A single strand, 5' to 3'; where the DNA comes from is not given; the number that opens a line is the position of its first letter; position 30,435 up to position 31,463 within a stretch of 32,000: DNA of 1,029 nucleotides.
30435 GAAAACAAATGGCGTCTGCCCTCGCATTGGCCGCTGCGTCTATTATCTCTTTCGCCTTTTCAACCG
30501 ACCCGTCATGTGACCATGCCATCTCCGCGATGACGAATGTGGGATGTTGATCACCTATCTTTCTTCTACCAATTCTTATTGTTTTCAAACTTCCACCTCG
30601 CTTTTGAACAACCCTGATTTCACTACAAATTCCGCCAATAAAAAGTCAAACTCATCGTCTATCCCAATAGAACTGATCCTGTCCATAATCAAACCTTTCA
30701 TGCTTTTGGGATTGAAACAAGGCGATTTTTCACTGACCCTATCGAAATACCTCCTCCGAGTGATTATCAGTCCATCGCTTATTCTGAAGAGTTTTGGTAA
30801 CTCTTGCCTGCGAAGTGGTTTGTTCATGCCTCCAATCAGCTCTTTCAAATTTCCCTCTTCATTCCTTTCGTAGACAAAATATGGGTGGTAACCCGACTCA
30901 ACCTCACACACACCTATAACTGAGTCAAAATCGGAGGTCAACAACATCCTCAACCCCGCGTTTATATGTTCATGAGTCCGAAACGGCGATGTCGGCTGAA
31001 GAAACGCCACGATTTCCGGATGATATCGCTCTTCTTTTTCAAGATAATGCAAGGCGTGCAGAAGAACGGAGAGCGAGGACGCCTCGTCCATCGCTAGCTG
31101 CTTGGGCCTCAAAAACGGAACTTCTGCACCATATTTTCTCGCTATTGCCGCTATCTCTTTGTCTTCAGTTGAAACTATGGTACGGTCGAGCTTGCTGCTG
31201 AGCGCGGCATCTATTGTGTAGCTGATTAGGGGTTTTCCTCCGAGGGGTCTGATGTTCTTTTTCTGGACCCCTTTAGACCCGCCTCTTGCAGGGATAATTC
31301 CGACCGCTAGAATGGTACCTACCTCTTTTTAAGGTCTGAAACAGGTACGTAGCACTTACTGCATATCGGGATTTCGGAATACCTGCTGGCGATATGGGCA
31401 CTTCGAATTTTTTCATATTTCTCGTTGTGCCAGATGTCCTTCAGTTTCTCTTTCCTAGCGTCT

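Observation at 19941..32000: AT-richer 12-gene operon encoding a legionaminic-acid-type nonulosonic acid pathway with two synthase/CMP-activation pairs in an archaeon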

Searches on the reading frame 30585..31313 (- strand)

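Call 5: search_protein_families(library=pfam, proteins=[window:30585-31313:-], max_evalue=0.001)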
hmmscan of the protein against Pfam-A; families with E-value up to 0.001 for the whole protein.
window:30585-31313:- (242 aa): 2 families
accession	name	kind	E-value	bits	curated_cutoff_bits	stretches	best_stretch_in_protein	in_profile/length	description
PF02348.25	CTP_transf_3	-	4.5e-24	85.9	22.6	1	4-131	1-121/217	Cytidylyltransferase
PF12804.13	NTP_transf_3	-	2.1e-06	28.4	27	1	17-159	14-144/160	MobA-like NTP transferase domain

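Call 6: search_protein_families(library=ncbifam, proteins=[window:30585-31313:-], max_evalue=0.001)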
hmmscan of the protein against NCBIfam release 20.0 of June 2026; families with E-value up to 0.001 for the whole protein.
window:30585-31313:- (242 aa): 6 families
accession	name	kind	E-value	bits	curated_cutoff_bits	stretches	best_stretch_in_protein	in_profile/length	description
TIGR03584.1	PseF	equivalog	1.2e-40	139.5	205.7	1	4-230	1-219/222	pseudaminic acid cytidylyltransferase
NF003948.0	PRK05450.1-1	equivalog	1.2e-10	41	281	1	6-139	9-135/248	3-deoxy-manno-octulosonate cytidylyltransferase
NF003952.0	PRK05450.1-5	subfamily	1.5e-10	40.6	193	1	4-71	4-72/250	3-deoxy-manno-octulosonate cytidylyltransferase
TIGR00466.1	kdsB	equivalog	7.2e-08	32.1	155.2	1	6-67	6-67/241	3-deoxy-manno-octulosonate cytidylyltransferase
NF003950.0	PRK05450.1-3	subfamily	1.4e-07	31.2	234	1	4-66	4-67/248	3-deoxy-manno-octulosonate cytidylyltransferase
NF009905.0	PRK13368.1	subfamily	6.1e-07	29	255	1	4-66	4-67/243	3-deoxy-manno-octulosonate cytidylyltransferase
